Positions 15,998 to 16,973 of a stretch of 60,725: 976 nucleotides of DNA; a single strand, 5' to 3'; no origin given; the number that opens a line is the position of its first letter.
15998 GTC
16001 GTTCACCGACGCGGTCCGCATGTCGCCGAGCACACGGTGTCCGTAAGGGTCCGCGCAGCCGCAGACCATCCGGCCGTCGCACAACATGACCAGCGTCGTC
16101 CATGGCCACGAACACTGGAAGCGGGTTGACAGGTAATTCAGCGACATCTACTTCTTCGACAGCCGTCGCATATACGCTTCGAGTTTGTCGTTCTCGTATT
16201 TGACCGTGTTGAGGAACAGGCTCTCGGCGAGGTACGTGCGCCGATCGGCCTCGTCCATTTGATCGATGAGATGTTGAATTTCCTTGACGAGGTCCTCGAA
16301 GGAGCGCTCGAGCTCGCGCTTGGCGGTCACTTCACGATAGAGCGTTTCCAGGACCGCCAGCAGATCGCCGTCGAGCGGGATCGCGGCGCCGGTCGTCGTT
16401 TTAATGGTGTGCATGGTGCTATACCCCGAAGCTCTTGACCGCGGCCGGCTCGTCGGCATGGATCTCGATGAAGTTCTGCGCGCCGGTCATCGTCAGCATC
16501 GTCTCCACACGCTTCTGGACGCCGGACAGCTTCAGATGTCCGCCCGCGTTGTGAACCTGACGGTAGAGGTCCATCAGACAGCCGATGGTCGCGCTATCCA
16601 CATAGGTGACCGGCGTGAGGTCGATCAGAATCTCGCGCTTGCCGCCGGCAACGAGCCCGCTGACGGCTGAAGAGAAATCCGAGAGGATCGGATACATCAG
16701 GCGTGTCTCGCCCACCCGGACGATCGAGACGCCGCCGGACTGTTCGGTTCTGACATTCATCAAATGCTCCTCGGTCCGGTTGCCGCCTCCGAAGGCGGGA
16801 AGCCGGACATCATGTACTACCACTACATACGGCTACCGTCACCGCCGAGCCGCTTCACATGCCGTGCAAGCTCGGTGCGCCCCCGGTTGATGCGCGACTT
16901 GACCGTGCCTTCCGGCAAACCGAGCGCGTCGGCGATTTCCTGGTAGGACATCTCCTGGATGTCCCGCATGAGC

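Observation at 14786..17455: Four-gene operon: ECF sigma, STAS protein, 88-aa helical protein, radical SAM enzyme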

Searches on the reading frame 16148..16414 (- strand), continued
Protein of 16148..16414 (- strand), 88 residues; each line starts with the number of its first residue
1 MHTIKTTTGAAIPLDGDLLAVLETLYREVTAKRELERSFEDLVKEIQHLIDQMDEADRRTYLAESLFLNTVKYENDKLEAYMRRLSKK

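Call 79: list_cluster_members(proteins=[L091:5591-5932:+, L091:6440-9505:+, L093:1706-3598:+, L093:3610-4260:+, L093:4323-5609:+, L093:5633-5974:+, L093:7090-8187:-, L093:10168-12183:-, L093:84-1538:+, L087:7652-7999:+])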
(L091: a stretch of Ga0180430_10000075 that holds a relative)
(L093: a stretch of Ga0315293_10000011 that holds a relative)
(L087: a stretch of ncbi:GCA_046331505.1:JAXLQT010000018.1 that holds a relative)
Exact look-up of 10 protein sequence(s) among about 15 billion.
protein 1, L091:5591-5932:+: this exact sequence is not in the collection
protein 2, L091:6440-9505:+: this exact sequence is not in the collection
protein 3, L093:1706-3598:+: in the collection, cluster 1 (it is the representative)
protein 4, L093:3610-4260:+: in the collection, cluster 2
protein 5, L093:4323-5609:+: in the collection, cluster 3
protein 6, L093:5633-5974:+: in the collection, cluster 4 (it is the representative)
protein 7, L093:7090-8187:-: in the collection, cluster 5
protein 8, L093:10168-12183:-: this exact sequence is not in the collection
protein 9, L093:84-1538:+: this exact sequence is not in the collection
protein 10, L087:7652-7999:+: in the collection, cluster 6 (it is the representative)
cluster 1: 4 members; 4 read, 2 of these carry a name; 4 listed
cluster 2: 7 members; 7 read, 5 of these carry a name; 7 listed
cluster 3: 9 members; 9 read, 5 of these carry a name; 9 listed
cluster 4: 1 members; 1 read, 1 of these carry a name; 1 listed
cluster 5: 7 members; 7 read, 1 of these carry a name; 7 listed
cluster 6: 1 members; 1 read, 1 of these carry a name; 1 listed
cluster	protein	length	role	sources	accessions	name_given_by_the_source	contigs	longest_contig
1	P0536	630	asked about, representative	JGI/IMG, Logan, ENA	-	-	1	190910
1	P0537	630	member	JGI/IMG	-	HD-GYP domain-containing protein (c-di-GMP phosphodiesterase class II)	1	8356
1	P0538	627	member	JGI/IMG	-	HD-GYP domain-containing protein (c-di-GMP phosphodiesterase class II)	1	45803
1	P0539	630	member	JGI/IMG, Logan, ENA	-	-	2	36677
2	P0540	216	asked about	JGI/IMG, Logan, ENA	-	CRP-like cAMP-binding protein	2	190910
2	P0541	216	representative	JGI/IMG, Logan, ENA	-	-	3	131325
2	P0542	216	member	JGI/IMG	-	CRP/FNR family cyclic AMP-dependent transcriptional regulator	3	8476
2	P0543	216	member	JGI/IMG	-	CRP-like cAMP-binding protein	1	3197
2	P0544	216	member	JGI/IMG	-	CRP/FNR family cyclic AMP-dependent transcriptional regulator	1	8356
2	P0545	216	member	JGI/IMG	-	CRP-like cAMP-binding protein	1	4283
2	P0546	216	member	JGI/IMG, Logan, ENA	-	-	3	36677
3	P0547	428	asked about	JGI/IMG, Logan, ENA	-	diguanylate cyclase (GGDEF)-like protein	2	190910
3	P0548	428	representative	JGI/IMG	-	-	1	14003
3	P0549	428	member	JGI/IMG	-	diguanylate cyclase (GGDEF)-like protein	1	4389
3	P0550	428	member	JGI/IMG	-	diguanylate cyclase (GGDEF)-like protein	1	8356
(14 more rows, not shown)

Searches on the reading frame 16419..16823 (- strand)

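Call 3: search_protein_families(library=pfam, proteins=[window:16419-16823:-], max_evalue=0.1)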
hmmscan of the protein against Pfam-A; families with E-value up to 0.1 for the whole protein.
window:16419-16823:- (134 aa): 2 families
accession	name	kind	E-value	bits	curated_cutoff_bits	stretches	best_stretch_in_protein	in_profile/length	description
PF01740.26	STAS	-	3.3e-15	56.2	22.6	1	24-125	2-103/106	STAS domain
PF13466.11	STAS_2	-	7.8e-12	45.7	29.2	1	47-115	12-79/80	STAS domain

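Call 4: search_protein_families(library=ncbifam, proteins=[window:16419-16823:-], max_evalue=0.1)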
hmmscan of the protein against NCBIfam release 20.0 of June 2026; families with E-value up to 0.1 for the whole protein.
window:16419-16823:- (134 aa): 6 families
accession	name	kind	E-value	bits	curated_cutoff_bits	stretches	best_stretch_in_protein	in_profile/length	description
TIGR00377.1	ant_ant_sig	superfamily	1.4e-14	53.9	53.45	1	22-124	3-105/108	anti-sigma factor antagonist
TIGR02886.1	spore_II_AA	equivalog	1.5e-10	41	114.75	1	62-128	39-105/106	anti-sigma F factor antagonist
NF033618.0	mlaB_1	equivalog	7.2e-06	26.3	90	1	66-116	39-89/94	lipid asymmetry maintenance protein MlaB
TIGR00815.1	sulP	subfamily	0.00061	18.3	380.45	1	27-117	452-551/565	sulfate permease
NF045506.1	antisigant_RssC_Pseudo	equivalog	0.045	13.5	250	1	27-87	10-69/159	anti-sigma factor antagonist RssC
NF009045.0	PRK12379.1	equivalog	0.048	12.4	580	1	54-107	228-280/402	propionate kinase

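Call 67: search_protein_families(library=phrogs, proteins=[window:16419-16760:-], max_evalue=0.1)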
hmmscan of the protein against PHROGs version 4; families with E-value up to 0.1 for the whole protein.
window:16419-16760:- (113 aa): 1 family
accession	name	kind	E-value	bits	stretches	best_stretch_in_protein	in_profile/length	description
phrog_23044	-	unknown function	0.016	16.4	1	55-85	22-51/70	-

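Call 68: search_protein_families(library=padloc, proteins=[window:16419-16760:-], max_evalue=0.01)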
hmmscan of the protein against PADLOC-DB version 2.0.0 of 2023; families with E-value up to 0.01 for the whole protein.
window:16419-16760:- (113 aa): 0 families
